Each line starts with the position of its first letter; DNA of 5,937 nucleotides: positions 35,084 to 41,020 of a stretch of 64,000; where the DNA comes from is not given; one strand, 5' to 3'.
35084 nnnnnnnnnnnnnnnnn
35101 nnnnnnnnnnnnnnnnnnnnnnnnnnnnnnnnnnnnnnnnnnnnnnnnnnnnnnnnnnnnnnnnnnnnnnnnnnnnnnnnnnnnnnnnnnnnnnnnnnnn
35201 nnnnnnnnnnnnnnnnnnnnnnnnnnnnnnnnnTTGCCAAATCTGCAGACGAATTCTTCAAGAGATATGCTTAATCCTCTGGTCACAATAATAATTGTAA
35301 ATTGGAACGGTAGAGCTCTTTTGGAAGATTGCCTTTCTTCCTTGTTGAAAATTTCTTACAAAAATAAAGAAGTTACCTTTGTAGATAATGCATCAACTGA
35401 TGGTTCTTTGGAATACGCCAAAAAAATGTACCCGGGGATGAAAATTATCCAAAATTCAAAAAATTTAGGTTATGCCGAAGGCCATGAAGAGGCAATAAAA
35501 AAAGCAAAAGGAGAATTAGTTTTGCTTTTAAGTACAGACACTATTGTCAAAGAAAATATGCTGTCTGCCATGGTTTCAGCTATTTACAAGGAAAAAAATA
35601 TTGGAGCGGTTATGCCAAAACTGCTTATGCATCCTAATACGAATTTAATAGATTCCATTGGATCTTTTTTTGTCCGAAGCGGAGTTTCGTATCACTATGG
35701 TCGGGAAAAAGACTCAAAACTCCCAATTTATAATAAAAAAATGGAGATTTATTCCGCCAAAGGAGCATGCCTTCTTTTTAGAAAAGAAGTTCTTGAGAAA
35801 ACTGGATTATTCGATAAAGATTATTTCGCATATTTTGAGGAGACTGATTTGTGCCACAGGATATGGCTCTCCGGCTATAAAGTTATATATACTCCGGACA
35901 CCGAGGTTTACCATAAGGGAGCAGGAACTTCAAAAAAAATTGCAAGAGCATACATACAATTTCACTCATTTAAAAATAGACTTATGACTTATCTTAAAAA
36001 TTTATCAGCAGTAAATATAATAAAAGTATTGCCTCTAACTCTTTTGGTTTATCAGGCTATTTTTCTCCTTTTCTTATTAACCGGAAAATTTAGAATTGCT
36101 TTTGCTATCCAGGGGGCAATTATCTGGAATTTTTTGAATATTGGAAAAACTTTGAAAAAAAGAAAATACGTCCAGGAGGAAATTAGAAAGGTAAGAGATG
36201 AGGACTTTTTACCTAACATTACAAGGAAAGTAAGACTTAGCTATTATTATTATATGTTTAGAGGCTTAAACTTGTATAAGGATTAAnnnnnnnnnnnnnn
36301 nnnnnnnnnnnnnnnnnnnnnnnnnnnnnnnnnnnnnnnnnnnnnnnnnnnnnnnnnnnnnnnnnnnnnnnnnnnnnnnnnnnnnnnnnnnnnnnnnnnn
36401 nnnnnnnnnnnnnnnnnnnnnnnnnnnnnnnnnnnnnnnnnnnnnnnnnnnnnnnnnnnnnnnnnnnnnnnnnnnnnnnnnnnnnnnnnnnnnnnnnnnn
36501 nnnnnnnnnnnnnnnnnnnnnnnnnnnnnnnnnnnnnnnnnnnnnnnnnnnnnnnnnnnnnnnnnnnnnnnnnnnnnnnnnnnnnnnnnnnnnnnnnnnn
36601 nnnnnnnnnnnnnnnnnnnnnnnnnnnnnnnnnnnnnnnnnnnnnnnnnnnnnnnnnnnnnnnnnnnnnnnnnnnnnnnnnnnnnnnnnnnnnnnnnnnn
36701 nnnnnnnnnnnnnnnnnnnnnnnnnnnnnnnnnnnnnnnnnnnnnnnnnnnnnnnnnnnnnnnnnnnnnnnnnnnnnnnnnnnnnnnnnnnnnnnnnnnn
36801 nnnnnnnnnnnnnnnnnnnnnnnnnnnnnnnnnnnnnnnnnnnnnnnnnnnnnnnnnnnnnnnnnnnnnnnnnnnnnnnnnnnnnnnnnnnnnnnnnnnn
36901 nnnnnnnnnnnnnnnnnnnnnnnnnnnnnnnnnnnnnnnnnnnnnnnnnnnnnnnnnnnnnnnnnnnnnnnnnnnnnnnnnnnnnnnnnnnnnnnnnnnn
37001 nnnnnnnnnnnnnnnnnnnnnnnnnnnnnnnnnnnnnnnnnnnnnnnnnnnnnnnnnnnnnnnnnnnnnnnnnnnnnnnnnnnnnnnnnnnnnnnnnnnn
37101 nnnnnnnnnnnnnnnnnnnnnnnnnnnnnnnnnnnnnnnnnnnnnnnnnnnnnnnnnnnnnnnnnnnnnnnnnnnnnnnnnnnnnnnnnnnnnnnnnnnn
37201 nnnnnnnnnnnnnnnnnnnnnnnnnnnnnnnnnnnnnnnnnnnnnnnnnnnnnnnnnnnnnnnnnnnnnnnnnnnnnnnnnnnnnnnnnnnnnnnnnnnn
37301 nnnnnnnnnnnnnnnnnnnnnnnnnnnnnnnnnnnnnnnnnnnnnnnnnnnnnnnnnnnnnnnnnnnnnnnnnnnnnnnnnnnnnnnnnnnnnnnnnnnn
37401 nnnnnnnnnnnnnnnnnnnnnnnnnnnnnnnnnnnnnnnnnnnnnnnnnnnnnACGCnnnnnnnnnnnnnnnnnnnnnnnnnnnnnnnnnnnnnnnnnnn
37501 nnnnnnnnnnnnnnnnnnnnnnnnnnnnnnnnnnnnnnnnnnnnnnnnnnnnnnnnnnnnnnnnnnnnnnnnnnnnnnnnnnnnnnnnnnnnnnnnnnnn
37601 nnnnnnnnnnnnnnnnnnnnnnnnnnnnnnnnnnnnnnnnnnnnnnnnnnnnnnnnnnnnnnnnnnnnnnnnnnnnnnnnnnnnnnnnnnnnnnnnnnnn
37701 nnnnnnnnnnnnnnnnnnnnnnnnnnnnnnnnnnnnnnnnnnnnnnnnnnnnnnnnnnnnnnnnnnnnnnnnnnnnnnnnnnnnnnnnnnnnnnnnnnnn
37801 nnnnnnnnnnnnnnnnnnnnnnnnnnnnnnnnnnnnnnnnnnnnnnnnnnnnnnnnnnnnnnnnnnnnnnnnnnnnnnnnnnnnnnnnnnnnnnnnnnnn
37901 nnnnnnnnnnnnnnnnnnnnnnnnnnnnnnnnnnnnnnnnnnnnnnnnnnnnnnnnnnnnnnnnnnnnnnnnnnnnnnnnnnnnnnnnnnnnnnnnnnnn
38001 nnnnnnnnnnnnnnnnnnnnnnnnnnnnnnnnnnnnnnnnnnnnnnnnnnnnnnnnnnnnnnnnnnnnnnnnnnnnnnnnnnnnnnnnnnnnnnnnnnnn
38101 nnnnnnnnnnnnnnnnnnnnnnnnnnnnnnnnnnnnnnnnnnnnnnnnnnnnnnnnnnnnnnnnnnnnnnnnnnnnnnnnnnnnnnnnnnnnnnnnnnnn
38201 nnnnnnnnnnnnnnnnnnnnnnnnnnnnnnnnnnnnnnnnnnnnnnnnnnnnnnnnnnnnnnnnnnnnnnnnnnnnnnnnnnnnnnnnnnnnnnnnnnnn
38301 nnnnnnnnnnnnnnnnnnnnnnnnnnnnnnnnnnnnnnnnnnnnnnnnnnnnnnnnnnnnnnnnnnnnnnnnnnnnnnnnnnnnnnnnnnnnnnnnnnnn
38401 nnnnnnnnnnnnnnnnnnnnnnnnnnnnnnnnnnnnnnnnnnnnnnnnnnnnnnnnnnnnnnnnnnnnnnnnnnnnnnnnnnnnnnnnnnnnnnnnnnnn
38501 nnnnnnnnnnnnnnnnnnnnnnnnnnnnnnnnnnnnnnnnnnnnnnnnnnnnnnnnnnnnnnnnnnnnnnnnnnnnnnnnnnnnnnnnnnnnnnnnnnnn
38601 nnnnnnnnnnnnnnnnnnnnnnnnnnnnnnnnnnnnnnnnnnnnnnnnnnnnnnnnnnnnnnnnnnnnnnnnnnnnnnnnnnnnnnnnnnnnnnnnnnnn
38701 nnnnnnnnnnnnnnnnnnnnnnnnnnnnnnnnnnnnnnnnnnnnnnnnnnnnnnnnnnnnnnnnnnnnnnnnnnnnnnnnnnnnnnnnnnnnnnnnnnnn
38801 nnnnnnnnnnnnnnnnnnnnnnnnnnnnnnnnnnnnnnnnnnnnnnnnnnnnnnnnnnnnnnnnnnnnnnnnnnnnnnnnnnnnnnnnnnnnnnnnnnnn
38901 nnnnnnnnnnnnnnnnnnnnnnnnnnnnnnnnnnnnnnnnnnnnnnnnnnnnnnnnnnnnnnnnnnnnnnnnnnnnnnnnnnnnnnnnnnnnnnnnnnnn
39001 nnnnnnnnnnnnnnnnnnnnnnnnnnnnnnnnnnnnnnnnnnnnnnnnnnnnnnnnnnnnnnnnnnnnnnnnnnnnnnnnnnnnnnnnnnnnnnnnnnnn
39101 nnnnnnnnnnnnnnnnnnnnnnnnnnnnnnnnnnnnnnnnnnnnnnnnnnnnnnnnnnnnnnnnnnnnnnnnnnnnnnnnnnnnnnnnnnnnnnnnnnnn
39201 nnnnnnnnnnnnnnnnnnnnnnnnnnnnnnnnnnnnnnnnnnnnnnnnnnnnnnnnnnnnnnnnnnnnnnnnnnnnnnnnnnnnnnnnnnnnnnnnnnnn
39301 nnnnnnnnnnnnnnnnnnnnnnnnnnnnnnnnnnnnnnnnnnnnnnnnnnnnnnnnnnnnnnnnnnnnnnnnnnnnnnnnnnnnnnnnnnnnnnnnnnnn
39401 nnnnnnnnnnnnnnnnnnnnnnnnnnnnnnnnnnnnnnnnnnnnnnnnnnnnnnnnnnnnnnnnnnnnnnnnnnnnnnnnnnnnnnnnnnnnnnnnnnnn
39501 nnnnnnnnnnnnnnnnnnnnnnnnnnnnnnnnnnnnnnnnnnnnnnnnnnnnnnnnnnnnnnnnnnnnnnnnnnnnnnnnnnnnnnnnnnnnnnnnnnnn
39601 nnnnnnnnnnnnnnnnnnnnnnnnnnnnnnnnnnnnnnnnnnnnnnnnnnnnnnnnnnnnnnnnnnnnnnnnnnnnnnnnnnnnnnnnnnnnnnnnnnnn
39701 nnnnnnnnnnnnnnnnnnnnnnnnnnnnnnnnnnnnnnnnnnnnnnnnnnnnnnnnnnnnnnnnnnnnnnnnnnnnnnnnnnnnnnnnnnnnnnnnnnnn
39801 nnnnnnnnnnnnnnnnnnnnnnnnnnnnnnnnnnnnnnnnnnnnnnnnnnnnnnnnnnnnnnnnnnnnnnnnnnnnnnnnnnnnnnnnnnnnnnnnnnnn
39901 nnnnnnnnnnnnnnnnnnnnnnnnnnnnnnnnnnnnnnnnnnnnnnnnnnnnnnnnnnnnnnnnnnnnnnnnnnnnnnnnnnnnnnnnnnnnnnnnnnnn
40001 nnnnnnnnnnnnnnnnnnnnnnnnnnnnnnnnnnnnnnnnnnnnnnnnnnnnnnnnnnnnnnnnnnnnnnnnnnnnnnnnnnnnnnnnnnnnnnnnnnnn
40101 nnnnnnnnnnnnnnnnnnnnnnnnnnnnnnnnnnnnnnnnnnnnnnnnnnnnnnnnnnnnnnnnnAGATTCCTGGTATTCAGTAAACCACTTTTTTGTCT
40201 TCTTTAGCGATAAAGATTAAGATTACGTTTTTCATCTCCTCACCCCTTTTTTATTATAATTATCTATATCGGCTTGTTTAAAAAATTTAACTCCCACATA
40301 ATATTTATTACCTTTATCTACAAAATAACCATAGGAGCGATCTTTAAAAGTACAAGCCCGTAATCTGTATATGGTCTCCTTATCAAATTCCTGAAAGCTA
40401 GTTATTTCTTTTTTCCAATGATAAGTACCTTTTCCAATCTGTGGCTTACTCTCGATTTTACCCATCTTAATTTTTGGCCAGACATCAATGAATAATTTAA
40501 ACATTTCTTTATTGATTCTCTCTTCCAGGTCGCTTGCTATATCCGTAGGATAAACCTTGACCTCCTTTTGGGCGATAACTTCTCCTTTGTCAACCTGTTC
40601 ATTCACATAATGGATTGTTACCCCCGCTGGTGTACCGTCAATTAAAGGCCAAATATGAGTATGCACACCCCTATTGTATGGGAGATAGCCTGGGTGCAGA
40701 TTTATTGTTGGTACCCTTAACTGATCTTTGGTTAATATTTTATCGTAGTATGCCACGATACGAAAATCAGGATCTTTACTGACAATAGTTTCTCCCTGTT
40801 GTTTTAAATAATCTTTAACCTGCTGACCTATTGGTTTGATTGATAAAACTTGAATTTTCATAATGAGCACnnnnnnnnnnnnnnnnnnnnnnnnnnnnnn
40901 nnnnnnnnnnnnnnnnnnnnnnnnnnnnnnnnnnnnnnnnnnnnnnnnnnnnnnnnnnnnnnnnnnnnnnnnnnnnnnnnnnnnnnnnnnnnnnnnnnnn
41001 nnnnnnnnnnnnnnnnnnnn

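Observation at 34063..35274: DegT-family paralog with His in place of the PLP lysine: ColD/E1-type 3-dehydratase signature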

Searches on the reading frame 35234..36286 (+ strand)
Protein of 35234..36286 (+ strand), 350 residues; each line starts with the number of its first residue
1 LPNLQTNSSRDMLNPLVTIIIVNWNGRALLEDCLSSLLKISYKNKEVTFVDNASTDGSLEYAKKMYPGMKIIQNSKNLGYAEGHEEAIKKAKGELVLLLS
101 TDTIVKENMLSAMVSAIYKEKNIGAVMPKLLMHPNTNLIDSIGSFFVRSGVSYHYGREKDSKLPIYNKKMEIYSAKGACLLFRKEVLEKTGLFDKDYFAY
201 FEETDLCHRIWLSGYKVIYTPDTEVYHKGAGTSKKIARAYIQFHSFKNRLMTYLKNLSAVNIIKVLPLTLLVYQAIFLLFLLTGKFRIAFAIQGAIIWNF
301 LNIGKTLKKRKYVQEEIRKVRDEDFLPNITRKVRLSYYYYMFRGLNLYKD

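Call 4: search_protein_families(library=pfam, proteins=[window:35234-36286:+])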
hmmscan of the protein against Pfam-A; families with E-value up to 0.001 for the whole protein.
window:35234-36286:+ (350 aa): 5 families
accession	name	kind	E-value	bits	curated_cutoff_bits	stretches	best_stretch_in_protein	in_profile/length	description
PF00535.33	Glycos_transf_2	-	2.1e-22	80.3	23.3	1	18-189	1-166/168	Glycosyl transferase family 2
PF13641.12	Glyco_tranf_2_3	-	3.3e-21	76.8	27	1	17-234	3-218/230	Glycosyltransferase like family 2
PF10111.15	Glyco_tranf_2_2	-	3.1e-10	40.4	27.3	1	19-247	4-232/276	Glycosyltransferase like family 2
PF13632.12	Glyco_trans_2_3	-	5.8e-09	36.5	27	1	96-292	2-183/198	Glycosyl transferase family group 2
PF13506.12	Glyco_transf_21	-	0.0004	20.3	21.7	1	87-223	25-150/174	Glycosyl transferase family 21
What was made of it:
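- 35234..36286 (+): GT2 glycosyltransferase. It overlaps the 3' end of the dehydratase gene and is the probable transferase for the product sugar. Pfam Glycos_transf_2 (call 4).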

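Call 5: search_protein_families(library=ncbifam, proteins=[window:35234-36286:+])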
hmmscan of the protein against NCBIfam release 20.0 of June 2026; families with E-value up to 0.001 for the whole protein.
window:35234-36286:+ (350 aa): 20 families
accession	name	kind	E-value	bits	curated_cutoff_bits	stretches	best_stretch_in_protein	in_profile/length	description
TIGR03937.1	PgaC_IcaA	equivalog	3.1e-21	75.8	422.3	1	12-225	42-248/407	poly-beta-1,6-N-acetyl-D-glucosamine synthase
NF038299.1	EPS_HpsN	equivalog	1e-18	67.4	425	1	15-265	1-262/317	hormogonium polysaccharide biosynthesis glycosyltransferase HpsN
TIGR03111.1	glyc2_xrt_Gpos1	hypoth_equivalog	1.8e-15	56.7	363.95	1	14-211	48-249/439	TIGR03111 family XrtG-associated glycosyltransferase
TIGR01556.1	rhamnosyltran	subfamily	2.3e-14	53.3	200.55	1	39-267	16-240/281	rhamnosyltransferase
TIGR03965.1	mycofact_glyco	equivalog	2.3e-14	53.2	280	1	14-228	73-281/467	mycofactocin biosynthesis glycosyltransferase MftF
TIGR04283.1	glyco_like_mftF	equivalog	2.2e-13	50.3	182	1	18-211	2-170/221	TIGR04283 family arsenosugar biosynthesis glycosyltransferase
NF041875.1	EPS_EpsD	equivalog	8.5e-13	48.4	370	1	18-234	2-215/325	exopolysaccharide biosynthesis glycosyltransferase EpsD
TIGR04242.1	nodulat_NodC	equivalog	2.3e-10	40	550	1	8-132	41-170/395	chitooligosaccharide synthase NodC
NF047683.1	TeichurnBiosyTuaG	equivalog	7.2e-10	38.9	400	1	14-120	5-114/252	teichuronic acid biosynthesis protein TuaG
NF007482.0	PRK10073.1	equivalog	8.4e-10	38.2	423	1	15-115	6-108/334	glycosyltransferase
NF053739.1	GlytfEpsEBac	equivalog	1.3e-09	37.4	450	1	15-121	1-111/265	glycosyltransferase EpsE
NF038302.1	EPS_HpsE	equivalog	3.3e-09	36.1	300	1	17-242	3-235/307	hormogonium polysaccharide biosynthesis glycosyltransferase HpsE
NF050050.1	ProtGlycPglI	equivalog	1.5e-08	34.3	500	1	15-139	2-128/306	GalNAc(5)-diNAcBac-PP-undecaprenol beta-1,3-glucosyltransferase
NF041394.1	GtaseAglG_Halo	equivalog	2e-08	33.9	440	1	30-229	18-217/304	glucosyl-dolichyl phosphate glucuronosyltransferase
NF045692.1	OglycostaseCruG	equivalog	4.2e-08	32.5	600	1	4-224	30-252/386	2'-O-glycosyltransferase CruG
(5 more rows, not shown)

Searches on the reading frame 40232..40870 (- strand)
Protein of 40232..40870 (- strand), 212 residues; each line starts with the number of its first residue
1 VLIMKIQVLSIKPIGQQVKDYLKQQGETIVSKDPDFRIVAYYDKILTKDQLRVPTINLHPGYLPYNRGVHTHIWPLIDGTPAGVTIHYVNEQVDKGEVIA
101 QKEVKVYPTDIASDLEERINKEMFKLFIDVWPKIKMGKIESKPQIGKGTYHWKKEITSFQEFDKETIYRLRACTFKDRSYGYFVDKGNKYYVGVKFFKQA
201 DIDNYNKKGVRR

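Call 9: search_protein_families(library=ncbifam, proteins=[window:40232-40870:-], max_evalue=1e-10)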
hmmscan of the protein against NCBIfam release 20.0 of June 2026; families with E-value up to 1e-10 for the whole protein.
window:40232-40870:- (212 aa): 5 families
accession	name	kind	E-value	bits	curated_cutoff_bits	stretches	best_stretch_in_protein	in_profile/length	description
NF005755.0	PRK07579.1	equivalog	8e-26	91.3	238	1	53-200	86-241/245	dTDP-4-amino-4,6-dideoxyglucose formyltransferase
TIGR00460.1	fmt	equivalog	1e-18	67.6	201.5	1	6-151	49-202/315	methionyl-tRNA formyltransferase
TIGR00639.1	PurN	equivalog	1.2e-18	67.3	150.1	1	23-131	69-181/192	phosphoribosylglycinamide formyltransferase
NF005414.0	PRK06988.1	equivalog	1.4e-16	60.4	316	1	26-150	70-199/311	formyltransferase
NF005998.1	PRK08125.1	equivalog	1.6e-16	59.9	777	1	28-149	70-195/649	bifunctional UDP-4-amino-4-deoxy-L-arabinose formyltransferase/UDP-glucuronic acid oxidase ArnA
